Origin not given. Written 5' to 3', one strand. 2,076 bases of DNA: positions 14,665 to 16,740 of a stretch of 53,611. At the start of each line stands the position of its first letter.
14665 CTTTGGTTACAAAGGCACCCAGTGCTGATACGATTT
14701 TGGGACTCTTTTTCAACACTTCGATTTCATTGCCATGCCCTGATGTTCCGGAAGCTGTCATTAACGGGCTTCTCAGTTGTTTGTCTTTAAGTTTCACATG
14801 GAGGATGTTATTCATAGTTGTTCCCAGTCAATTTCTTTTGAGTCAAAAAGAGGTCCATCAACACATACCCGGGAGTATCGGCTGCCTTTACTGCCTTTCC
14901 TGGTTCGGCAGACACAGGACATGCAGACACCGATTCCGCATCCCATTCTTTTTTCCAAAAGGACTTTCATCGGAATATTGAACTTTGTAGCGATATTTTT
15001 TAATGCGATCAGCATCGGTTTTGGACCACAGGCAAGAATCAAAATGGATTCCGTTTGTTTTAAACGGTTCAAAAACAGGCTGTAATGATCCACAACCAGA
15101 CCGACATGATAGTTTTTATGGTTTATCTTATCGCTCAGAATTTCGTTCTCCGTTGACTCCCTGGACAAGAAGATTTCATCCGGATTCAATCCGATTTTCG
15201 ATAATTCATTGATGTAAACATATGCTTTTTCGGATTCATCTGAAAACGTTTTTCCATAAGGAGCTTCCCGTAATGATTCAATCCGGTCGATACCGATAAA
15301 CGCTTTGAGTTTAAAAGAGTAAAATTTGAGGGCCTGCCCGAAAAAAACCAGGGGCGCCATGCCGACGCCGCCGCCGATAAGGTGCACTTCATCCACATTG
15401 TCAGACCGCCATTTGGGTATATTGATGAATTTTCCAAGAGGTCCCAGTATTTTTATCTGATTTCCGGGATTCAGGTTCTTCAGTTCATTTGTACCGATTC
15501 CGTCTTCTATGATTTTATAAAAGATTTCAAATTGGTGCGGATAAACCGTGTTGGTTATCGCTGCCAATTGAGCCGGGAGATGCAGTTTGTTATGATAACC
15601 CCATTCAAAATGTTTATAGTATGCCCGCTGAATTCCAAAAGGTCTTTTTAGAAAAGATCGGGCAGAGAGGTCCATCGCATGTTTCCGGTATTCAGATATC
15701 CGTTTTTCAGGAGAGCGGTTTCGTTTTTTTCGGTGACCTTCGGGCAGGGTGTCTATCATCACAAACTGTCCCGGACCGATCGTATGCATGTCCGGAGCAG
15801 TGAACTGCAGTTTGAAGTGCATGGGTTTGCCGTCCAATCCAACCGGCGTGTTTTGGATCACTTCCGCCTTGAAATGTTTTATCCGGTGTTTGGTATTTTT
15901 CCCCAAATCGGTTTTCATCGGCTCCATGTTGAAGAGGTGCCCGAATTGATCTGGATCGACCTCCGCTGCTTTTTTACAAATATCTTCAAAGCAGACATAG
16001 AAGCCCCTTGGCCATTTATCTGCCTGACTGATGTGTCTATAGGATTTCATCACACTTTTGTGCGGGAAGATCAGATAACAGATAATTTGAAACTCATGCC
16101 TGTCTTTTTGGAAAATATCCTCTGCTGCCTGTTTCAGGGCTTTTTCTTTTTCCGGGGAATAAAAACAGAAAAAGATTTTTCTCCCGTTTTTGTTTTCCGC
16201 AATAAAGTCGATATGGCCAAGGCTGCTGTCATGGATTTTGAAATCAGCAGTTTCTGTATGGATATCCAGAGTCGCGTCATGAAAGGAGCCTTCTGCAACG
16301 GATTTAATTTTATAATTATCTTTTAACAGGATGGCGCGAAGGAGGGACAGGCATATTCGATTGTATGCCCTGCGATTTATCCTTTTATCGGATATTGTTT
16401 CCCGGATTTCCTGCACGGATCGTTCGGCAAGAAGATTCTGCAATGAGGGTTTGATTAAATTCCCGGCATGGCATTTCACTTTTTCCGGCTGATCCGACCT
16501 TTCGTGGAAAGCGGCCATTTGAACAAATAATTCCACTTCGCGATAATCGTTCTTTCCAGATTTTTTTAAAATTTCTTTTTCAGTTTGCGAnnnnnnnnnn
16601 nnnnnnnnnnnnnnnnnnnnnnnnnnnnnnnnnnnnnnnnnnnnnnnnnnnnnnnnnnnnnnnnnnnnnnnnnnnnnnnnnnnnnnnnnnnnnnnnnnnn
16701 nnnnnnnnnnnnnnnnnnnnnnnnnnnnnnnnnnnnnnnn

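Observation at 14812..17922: Giant PyrK: a methylase-like Zn-ribbon module and an unknown middle region fused in-frame to the DHODH-1B electron-transfer subunit and coupled to pyrD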

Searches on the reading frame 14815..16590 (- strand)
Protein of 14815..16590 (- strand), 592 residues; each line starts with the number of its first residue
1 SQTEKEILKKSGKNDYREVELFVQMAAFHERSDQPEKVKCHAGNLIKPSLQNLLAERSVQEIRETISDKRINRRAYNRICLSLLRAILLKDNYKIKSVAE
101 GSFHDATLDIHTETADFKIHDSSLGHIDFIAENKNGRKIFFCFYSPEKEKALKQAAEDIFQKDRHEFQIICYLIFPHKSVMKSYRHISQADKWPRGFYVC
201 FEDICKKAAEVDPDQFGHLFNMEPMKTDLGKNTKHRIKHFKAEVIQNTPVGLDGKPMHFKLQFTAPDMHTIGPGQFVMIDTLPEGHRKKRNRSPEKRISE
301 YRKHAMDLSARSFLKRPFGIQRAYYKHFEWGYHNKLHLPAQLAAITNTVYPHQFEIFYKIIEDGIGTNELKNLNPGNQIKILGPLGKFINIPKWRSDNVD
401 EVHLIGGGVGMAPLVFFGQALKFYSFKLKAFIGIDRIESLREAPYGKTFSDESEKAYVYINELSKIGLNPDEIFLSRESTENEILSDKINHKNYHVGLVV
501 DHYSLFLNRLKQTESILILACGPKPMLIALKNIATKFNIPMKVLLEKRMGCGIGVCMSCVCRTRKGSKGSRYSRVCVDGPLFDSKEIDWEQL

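Call 57: predict_structure(alignment_id=A4)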
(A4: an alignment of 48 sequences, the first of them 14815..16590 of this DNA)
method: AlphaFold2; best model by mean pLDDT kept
length: 592 residues; sequences in the alignment: 48
mean_pLDDT: 83.0   pTM: 0.86
mean pLDDT of the five models: 83.0, 83.0, 81.3, 80.9, 80.8
residues with pLDDT >= 90: 331; 70-90: 137; 50-70: 85; < 50: 39
segments of 3 or more residues with pLDDT < 50: 226-233, 443-456, 548-557
pLDDT, mean of each block of 10 residues (from residue 1): 57 86 95 95 93 97 97 95 95 92 77 62 75 95 93 91 91 94 94 94 94 91 52 66 93 76 93 88 70 52 54 71 93 92 95 91 81 93 88 92 87 92 96 74 37 52 92 88 68 91 97 95 89 97 71 45 67 76 90 71
secondary structure, 60 per line:
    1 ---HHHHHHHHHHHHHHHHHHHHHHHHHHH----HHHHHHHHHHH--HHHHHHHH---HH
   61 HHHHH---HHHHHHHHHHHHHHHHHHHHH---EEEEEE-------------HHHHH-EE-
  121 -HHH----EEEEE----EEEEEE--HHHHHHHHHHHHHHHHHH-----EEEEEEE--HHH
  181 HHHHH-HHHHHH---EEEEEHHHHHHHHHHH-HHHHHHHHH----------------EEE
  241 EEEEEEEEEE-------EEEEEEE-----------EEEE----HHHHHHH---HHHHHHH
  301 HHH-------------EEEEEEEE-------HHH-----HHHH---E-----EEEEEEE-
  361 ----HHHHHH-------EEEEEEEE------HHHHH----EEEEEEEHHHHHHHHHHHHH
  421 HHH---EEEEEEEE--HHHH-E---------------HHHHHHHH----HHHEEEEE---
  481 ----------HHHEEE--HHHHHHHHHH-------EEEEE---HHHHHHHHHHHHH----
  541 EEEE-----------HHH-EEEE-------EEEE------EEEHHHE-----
elements in order: H4-30 H35-45 H48-55 H59-65 H69-89 E93-98 H112-116 E129-133 E138-143 H146-163 E169-175 H178-185 H187-192 E196-200 H201-211 H213-221 E238-250 E258-264 E276-279 H284-290 H294-303 E317-324 H340-343 E353-359 H365-370 E378-385 H392-396 E401-407 H408-423 E427-434 H437-440 H458-465 E473-477 E494-496 H499-508 E516-520 H524-536 E541-544 E560-563 E571-574 E581-583

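Call 65: fold_search(model_id=the predicted structure, library=viral)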
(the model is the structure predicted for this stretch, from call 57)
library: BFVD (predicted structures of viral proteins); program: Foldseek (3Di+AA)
matches with E <= 10: 548; with E <= 0.001: 2
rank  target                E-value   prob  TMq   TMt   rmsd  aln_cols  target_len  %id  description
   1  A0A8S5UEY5            2.6e-04  0.54  0.13  0.15  27.8       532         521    9  Putative lipase [Myoviridae sp. ctGrV43]
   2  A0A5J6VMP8            5.7e-04  0.82  0.12  0.12  19.8       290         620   12  Elongation factor Tu GTP binding domain protein [Megaviridae environmental sample]
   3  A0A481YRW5            1.2e-02  0.06  0.08  0.09  29.3       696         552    8  Signal transduction histidine kinase [Marseillevirus LCMAC101]
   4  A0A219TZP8            1.5e-02  0.57  0.14  0.24  15.9       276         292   10  RNA-dependent RNA polymerase (Fragment) [Emaravirus cajani]
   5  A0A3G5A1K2            1.7e-02  0.16  0.14  0.10  23.5       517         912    8  Ubiquitin-activating enzyme [Gaeavirus sp.]
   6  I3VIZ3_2              2.1e-02  0.57  0.14  0.09  12.1       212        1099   10  RNA-directed RNA polymerase [Sunshine Coast virus]
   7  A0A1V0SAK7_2          2.4e-02  0.77  0.13  0.09  11.6       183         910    9  Glycosyltransferases group 1 [Catovirus CTV1]
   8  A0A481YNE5            2.5e-02  0.69  0.13  0.20  12.6       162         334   12  Uncharacterized protein [Pithovirus LCDPAC02]
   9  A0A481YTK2            2.7e-02  0.04  0.08  0.07  26.1       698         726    8  Histidine kinase [Marseillevirus LCMAC102]
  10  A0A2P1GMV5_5          3.3e-02  0.16  0.12  0.07  14.0       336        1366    7  Replicase polyprotein 1ab [Chinook salmon bafinivirus]
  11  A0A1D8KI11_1          4.7e-02  0.25  0.14  0.08  24.1       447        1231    8  Tail protein [Synechococcus phage S-CAM1]
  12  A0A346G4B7            4.7e-02  0.12  0.12  0.15  24.9       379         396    8  (no name in the UniProt tables at hand)
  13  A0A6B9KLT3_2          5.5e-02  0.77  0.14  0.08   8.9       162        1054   12  RNA-directed RNA polymerase [Atrato Chu-like virus 4]
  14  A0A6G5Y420            6.2e-02  0.94  0.11  0.39   6.9       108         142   18  (no name in the UniProt tables at hand)
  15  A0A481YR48            6.2e-02  0.51  0.15  0.14   9.6       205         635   10  Methyltransferase [Marseillevirus LCMAC101]
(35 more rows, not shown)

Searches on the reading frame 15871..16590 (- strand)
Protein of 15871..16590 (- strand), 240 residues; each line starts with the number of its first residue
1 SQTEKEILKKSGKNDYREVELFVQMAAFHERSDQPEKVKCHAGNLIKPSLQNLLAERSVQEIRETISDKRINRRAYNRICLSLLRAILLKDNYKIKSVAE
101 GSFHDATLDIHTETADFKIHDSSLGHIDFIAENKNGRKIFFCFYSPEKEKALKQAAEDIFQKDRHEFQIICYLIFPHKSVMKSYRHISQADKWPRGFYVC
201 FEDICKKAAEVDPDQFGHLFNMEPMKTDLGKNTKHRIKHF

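Call 68: search_solved_structures(query=A6, max_evalue=10, show_alignments=2)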
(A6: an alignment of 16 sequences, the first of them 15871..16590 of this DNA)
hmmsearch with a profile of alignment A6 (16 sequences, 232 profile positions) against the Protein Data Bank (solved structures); distinct sequences matched with E-value up to 10: 1.
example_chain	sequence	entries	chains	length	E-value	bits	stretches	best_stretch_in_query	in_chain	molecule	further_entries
3k4x_A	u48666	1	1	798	0.064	15.7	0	119-159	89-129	Proliferating cell nuclear antigen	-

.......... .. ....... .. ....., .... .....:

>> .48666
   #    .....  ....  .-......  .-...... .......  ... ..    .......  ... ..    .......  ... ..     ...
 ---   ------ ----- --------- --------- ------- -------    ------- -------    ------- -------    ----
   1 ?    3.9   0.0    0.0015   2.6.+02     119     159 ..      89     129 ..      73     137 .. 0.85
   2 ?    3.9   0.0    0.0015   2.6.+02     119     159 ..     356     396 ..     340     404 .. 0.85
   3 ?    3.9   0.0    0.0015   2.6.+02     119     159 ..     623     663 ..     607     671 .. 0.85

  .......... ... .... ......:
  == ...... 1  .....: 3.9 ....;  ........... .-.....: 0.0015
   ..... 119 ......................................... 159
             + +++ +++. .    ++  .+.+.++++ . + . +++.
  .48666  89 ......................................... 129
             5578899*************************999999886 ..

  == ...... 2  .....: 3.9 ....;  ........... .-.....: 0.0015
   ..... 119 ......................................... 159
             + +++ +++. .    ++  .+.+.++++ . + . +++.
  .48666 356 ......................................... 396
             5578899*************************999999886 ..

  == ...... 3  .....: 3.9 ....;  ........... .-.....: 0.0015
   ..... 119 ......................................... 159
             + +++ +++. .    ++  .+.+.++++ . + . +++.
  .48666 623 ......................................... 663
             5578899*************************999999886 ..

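Call 69: search_protein_families(library=pfam, alignment_id=A6, max_evalue=1)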
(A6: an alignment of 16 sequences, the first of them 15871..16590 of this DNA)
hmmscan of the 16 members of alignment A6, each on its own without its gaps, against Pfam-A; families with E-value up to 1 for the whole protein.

A. member 1, window:15871-16590:- (240 aa): 0 families

B. families by the number of members that match (of 16 scanned): 14 families
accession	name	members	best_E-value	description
PF25090.1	DUF7805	1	0.0035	Domain of unknown function (DUF7805)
PF20276.3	CTD1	1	0.0051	C-terminal domain 1 of the ABC-three component (ABC-3C) systems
PF14381.12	EDR1_CTR1_ARMC3_pept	1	0.021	EDR1/CTR1/ARMC3, peptidase-like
PF23653.1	DUF7149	1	0.025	Domain of unknown function (DUF7149)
PF04182.18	B-block_TFIIIC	1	0.037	B-block binding subunit of TFIIIC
PF15559.11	DUF4660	1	0.042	Domain of unknown function (DUF4660)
PF18349.7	PAZ_4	1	0.044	PAZ domain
PF25672.1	BBH37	1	0.068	BBH37 helical domain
PF03801.18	Ndc80_HEC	1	0.11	HEC/Ndc80p family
PF04153.24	NOT2_3_5_C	1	0.14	NOT2/NOT3/NOT5 C-terminal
PF07994.18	NAD_binding_5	1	0.14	Myo-inositol-1-phosphate synthase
PF14203.11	TTRAP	1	0.18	Putative transposon-transfer assisting protein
PF00482.28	T2SSF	1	0.24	Type II secretion system (T2SS), protein F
PF22313.1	DIP0205-like_N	1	0.27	DIP0205-like, N-terminal domain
